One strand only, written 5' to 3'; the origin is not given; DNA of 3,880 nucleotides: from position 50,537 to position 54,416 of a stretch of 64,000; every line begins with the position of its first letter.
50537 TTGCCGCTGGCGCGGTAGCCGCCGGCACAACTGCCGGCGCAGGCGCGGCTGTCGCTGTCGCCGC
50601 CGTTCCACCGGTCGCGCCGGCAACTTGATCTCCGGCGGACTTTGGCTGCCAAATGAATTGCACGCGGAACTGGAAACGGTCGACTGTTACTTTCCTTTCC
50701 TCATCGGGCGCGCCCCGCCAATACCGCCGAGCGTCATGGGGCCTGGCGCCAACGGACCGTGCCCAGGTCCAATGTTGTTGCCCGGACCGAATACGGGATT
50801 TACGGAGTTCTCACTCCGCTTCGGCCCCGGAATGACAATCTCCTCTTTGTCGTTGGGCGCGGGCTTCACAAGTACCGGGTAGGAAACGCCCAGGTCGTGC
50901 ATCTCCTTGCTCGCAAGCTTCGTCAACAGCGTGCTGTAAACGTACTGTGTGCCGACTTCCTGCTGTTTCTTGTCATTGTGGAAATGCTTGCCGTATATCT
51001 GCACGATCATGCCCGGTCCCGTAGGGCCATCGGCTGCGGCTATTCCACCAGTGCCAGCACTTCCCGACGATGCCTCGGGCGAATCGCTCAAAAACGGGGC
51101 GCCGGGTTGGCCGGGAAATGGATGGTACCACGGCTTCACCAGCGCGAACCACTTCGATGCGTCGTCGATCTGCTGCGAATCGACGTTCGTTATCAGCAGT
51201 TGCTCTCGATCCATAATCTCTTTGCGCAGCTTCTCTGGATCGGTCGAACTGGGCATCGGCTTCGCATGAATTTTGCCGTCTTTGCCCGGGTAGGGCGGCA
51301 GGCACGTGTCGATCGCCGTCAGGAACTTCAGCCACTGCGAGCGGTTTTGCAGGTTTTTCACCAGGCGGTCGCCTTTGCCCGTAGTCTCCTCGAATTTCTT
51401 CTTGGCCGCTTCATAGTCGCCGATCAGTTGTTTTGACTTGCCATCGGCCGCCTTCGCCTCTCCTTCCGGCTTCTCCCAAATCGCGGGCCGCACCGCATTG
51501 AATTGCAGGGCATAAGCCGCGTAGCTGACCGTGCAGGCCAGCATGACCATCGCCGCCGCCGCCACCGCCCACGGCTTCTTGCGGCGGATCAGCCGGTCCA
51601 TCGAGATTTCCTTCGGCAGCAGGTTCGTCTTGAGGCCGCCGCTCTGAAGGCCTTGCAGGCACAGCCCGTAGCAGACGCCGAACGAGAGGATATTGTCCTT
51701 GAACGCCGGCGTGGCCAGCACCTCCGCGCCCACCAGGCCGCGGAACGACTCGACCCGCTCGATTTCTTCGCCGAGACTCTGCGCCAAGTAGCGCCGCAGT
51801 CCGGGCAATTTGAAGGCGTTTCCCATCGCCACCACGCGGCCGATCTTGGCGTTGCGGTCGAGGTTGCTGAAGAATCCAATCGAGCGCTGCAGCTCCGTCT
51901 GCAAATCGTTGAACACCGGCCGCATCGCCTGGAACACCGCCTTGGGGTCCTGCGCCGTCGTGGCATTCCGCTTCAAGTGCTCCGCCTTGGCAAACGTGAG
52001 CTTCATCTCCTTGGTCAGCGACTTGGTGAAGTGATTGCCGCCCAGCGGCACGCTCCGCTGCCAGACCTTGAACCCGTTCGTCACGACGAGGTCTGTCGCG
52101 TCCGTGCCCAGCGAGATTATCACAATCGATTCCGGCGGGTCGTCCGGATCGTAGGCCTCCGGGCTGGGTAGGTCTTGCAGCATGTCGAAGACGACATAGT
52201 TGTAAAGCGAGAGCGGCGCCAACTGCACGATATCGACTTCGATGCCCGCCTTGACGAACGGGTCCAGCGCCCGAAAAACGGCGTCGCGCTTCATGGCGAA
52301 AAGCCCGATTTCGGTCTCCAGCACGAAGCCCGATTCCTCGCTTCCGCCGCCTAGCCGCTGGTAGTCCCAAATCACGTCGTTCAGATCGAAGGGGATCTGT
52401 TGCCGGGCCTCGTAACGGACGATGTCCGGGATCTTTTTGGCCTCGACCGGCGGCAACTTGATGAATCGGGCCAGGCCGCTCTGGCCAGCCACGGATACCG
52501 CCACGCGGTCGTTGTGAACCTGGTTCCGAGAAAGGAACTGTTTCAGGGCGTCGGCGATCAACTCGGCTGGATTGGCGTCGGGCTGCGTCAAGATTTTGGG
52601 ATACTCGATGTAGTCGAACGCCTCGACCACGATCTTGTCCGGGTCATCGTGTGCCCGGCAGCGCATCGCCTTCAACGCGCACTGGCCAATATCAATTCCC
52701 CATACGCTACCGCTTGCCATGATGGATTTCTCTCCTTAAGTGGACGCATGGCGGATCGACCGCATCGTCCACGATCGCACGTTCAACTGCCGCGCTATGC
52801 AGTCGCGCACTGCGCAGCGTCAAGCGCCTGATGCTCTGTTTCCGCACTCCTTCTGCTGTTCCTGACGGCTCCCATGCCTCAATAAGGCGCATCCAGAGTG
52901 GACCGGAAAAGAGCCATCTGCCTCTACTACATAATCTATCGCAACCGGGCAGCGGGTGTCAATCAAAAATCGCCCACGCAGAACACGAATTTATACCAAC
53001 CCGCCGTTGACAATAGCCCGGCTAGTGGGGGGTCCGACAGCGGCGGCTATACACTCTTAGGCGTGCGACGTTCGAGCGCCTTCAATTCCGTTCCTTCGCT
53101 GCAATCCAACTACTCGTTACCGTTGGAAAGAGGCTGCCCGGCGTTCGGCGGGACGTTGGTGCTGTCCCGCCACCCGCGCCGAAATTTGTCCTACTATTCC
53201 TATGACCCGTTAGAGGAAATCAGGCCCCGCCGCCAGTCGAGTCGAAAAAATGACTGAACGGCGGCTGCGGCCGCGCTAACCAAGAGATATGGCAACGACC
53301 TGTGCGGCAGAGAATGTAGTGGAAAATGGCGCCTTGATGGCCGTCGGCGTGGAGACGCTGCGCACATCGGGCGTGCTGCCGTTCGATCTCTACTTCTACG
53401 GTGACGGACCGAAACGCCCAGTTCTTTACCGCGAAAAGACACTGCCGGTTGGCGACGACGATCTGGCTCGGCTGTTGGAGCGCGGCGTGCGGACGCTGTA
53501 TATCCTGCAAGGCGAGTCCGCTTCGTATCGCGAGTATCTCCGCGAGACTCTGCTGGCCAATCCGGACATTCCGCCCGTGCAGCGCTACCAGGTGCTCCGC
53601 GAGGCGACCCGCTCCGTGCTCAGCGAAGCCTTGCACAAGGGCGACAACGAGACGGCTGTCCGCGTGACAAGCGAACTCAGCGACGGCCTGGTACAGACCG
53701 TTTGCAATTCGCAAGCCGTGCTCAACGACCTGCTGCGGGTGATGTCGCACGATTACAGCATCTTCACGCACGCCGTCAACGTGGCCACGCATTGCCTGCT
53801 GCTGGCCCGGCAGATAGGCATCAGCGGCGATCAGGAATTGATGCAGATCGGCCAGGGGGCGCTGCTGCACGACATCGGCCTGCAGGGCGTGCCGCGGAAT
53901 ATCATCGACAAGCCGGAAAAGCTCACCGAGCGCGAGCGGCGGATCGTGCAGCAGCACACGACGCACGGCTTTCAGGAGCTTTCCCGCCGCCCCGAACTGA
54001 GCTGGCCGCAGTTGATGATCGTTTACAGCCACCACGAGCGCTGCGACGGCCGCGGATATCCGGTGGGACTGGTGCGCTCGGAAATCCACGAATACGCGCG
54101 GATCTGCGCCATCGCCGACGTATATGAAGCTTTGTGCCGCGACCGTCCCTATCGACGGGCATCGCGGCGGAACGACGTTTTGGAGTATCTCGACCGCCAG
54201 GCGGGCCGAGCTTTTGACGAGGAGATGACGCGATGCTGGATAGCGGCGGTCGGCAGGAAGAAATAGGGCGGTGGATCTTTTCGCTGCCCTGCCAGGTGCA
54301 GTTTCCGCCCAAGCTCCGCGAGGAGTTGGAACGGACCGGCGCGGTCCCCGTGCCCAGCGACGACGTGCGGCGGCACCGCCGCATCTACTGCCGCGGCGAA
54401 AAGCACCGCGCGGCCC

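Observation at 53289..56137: HD-GYP / PilZ / AAA+ ATPase module divergent from the PilM-like operon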

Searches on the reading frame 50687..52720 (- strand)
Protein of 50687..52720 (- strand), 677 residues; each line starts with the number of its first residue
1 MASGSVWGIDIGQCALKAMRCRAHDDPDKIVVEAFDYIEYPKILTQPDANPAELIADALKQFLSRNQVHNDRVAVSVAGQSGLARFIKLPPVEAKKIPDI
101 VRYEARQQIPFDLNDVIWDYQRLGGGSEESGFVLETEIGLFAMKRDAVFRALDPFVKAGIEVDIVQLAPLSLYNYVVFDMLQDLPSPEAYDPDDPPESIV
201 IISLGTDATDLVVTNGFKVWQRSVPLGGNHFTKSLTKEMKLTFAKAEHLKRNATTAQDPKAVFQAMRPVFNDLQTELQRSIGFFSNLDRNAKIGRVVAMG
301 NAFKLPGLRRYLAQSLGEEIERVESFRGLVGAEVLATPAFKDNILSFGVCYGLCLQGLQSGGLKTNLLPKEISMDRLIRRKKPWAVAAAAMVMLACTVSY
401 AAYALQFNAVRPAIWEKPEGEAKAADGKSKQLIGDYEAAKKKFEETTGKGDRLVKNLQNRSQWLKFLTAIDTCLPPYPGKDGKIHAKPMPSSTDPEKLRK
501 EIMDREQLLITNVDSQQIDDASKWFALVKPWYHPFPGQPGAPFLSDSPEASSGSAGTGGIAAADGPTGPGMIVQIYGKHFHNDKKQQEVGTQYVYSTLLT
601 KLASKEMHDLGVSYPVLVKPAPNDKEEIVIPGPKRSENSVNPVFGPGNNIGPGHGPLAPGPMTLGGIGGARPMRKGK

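Call 3: search_protein_families(library=pfam, proteins=[window:50687-52720:-], max_evalue=0.01)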
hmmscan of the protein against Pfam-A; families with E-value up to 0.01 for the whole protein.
window:50687-52720:- (677 aa): 2 families
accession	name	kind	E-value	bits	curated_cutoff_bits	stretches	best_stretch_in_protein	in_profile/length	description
PF11104.14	PilM_2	-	3e-30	105.7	27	1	8-356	1-338/340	Type IV pilus assembly protein PilM;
PF14450.12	FtsA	-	1.5e-05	25.8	31.8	1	200-317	1-104/127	Cell division protein FtsA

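Call 5: search_protein_families(library=ncbifam, proteins=[window:50687-52720:-], max_evalue=1)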
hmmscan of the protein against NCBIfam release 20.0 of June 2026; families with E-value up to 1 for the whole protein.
window:50687-52720:- (677 aa): 6 families
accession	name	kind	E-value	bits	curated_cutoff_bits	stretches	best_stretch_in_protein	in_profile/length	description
NF045709.1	Amuc_1101_fam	equivalog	1.2e-55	189.5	650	1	43-471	40-458/608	Amuc_1101 family PilM-like pilus complex protein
TIGR01175.1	pilM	subfamily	5.8e-40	137.3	133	1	5-357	4-347/348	type IV pilus assembly protein PilM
TIGR01174.1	ftsA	equivalog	1.9e-05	23.9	175.85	1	199-259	198-259/371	cell division protein FtsA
NF011660.0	PRK15080.1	equivalog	0.00011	21.5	182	1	203-319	147-254/277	ethanolamine utilization protein EutJ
TIGR02529.1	EutJ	subfamily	0.00094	18.7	152.1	1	200-274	111-183/239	ethanolamine utilization protein EutJ family protein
NF011056.0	PRK14489.1-1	equivalog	0.041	13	379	1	14-58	282-326/363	bifunctional molybdenum cofactor guanylyltransferase MobA/molybdopterin-guanine dinucleotide biosynthesis adaptor protein MobB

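Call 77: find_homologous_proteins(query=window:50687-52720:-, max_evalue=1e-10)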
Query window:50687-52720:- (677 aa): 6867 proteins with E <= 1e-10 among 8000 candidates; the best 120 are listed.
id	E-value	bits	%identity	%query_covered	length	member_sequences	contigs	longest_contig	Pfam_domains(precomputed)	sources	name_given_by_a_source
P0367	0.0e+0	1555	100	100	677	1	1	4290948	PF14450.13,PF11104.15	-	-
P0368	0.0e+0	1266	86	95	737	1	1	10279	PF14450.13,PF11104.15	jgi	jgi:type IV pilus assembly protein PilM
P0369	0.0e+0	1265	87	95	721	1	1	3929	PF11104.15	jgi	jgi:type IV pilus assembly protein PilM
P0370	0.0e+0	1230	82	99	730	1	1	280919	PF14450.13,PF11104.15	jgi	jgi:type IV pilus assembly protein PilM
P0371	0.0e+0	1187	80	93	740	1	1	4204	PF11104.15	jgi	jgi:type IV pilus assembly protein PilM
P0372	0.0e+0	1163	77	97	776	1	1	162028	PF11104.15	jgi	jgi:type IV pilus assembly protein PilM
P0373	0.0e+0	1145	76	99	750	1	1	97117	PF14450.13,PF11104.15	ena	-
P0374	0.0e+0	1142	78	97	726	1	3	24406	PF11104.15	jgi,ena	-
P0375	0.0e+0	1123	76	99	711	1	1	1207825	PF14450.13,PF11104.15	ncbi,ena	-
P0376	0.0e+0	1102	75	94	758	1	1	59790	PF11104.15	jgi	jgi:type IV pilus assembly protein PilM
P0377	0.0e+0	1099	76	94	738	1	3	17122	PF14450.13,PF11104.15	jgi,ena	-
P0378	0.0e+0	1097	77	94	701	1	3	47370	PF14450.13,PF11104.15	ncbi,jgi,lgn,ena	ncbi:MAG: type IV pilus assembly protein PilM [Planctomycetota bacterium]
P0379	0.0e+0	1096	89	80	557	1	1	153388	PF14450.13,PF11104.15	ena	-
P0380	0.0e+0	1092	75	95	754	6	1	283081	PF11104.15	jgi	-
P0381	0.0e+0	1089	74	94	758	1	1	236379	PF11104.15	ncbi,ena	-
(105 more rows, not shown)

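Call 78: find_encoding_contigs(protein=P0379, flank=6000, max_places=1)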
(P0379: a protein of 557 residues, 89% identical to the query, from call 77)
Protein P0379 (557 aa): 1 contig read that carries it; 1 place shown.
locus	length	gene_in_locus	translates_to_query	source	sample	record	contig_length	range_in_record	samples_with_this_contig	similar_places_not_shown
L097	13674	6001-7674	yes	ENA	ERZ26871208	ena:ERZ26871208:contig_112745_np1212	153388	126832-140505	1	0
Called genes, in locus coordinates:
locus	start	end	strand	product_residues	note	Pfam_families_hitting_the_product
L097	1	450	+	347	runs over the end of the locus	-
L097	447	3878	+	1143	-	PF05593:RHS_repeat, PF25023:TEN_YD-shell (weak), PF05593:RHS_repeat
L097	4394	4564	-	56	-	-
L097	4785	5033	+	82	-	-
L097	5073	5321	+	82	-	-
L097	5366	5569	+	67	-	-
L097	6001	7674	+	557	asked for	PF11104:PilM_2, PF14450:FtsA (faint)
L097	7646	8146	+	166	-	-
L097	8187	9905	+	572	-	-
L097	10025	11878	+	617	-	-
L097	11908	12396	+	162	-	PF01242:PTPS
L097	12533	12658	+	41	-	-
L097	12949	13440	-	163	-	PF22811:Zn_ribbon_NrdR, PF03477:ATP-cone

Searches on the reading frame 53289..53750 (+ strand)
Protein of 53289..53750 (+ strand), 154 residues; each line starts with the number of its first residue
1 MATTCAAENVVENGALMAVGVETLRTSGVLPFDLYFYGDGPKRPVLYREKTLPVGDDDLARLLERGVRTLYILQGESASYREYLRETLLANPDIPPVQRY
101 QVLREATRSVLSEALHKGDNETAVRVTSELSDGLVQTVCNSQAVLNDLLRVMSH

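Call 52: search_protein_families(library=pfam, proteins=[window:53289-53750:+], max_evalue=0.01)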
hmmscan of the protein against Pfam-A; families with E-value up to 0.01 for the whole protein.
window:53289-53750:+ (154 aa): 0 families

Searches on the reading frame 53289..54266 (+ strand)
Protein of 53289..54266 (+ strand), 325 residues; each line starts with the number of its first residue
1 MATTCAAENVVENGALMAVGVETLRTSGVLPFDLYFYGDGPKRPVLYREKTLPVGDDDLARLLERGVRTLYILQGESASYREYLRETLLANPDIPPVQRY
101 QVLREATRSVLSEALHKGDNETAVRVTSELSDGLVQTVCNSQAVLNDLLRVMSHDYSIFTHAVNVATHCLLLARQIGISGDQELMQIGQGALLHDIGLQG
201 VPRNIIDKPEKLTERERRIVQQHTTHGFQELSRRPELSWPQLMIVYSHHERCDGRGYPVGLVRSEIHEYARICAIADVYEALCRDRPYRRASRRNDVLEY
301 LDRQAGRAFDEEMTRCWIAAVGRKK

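Call 3: search_protein_families(library=pfam, proteins=[window:53289-54266:+], max_evalue=0.01)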
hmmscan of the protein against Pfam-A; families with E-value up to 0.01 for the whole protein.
window:53289-54266:+ (325 aa): 2 families
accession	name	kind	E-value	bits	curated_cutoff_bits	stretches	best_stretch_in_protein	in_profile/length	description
PF13487.12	HD_5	-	5e-27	95.1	27.2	1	158-312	14-169/170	HD domain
PF01966.28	HD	-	1.3e-14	54.9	22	1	159-281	2-115/116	HD domain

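Call 5: search_protein_families(library=ncbifam, proteins=[window:53289-54266:+], max_evalue=1)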
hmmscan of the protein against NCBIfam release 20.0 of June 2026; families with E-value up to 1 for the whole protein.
window:53289-54266:+ (325 aa): 5 families
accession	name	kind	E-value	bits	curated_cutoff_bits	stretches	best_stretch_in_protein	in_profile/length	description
NF053512.1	nitric_RR_NosR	exception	2.7e-23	82.7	400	1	140-320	176-353/422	response regulator c-di-GMP phosphodiesterase, NosR family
TIGR00277.1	HDIG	domain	2.5e-06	27.3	27.6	1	157-235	4-69/84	HDIG domain-containing metalloprotein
TIGR00295.1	TIGR00295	hypoth_equivalog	0.0022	17.8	172.35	1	148-197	4-54/164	TIGR00295 family protein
NF009343.0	PRK12703.1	equivalog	0.091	11.6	434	1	134-228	165-261/339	tRNA (cytidine(56)-2'-O)-methyltransferase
TIGR03319.1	RNase_Y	equivalog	0.094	11.2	454.35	1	90-198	269-366/514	ribonuclease Y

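Call 24: search_protein_families(library=padloc, proteins=[window:53289-54266:+], max_evalue=0.1)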
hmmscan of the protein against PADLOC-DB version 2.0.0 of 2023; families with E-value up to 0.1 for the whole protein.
window:53289-54266:+ (325 aa): 1 family
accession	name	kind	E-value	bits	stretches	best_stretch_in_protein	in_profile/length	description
PDLC02079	Cas3b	-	0.021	11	1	153-250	9-100/691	-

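Call 57: search_solved_structures(query=window:53289-54266:+, max_evalue=0.00001, show_alignments=2)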
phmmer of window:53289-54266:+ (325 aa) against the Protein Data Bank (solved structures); distinct sequences matched with E-value up to 0.00001: 6.
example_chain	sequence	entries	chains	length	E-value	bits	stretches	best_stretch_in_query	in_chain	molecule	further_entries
4mcw_A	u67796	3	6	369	9e-27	97.3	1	154-318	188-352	Metal dependent phosphohydrolase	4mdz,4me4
5z7c_A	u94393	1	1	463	5e-25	91.6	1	160-319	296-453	3'3'-cGAMP-specific phosphodiesterase 3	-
3tm8_A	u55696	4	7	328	8.5e-18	67.8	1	17-283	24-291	Uncharacterized protein | Uncharacterized protein Bd1817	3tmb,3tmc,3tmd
4r8z_A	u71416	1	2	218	3.9e-17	65.6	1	186-320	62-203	Cyclic di-GMP phosphodiesterase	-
9rc0_A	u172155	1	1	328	5.8e-16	61.8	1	111-311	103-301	HD domain/sensory box protein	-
9rbz_A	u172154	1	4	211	7e-16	61.5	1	160-311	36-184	HD domain/sensory box protein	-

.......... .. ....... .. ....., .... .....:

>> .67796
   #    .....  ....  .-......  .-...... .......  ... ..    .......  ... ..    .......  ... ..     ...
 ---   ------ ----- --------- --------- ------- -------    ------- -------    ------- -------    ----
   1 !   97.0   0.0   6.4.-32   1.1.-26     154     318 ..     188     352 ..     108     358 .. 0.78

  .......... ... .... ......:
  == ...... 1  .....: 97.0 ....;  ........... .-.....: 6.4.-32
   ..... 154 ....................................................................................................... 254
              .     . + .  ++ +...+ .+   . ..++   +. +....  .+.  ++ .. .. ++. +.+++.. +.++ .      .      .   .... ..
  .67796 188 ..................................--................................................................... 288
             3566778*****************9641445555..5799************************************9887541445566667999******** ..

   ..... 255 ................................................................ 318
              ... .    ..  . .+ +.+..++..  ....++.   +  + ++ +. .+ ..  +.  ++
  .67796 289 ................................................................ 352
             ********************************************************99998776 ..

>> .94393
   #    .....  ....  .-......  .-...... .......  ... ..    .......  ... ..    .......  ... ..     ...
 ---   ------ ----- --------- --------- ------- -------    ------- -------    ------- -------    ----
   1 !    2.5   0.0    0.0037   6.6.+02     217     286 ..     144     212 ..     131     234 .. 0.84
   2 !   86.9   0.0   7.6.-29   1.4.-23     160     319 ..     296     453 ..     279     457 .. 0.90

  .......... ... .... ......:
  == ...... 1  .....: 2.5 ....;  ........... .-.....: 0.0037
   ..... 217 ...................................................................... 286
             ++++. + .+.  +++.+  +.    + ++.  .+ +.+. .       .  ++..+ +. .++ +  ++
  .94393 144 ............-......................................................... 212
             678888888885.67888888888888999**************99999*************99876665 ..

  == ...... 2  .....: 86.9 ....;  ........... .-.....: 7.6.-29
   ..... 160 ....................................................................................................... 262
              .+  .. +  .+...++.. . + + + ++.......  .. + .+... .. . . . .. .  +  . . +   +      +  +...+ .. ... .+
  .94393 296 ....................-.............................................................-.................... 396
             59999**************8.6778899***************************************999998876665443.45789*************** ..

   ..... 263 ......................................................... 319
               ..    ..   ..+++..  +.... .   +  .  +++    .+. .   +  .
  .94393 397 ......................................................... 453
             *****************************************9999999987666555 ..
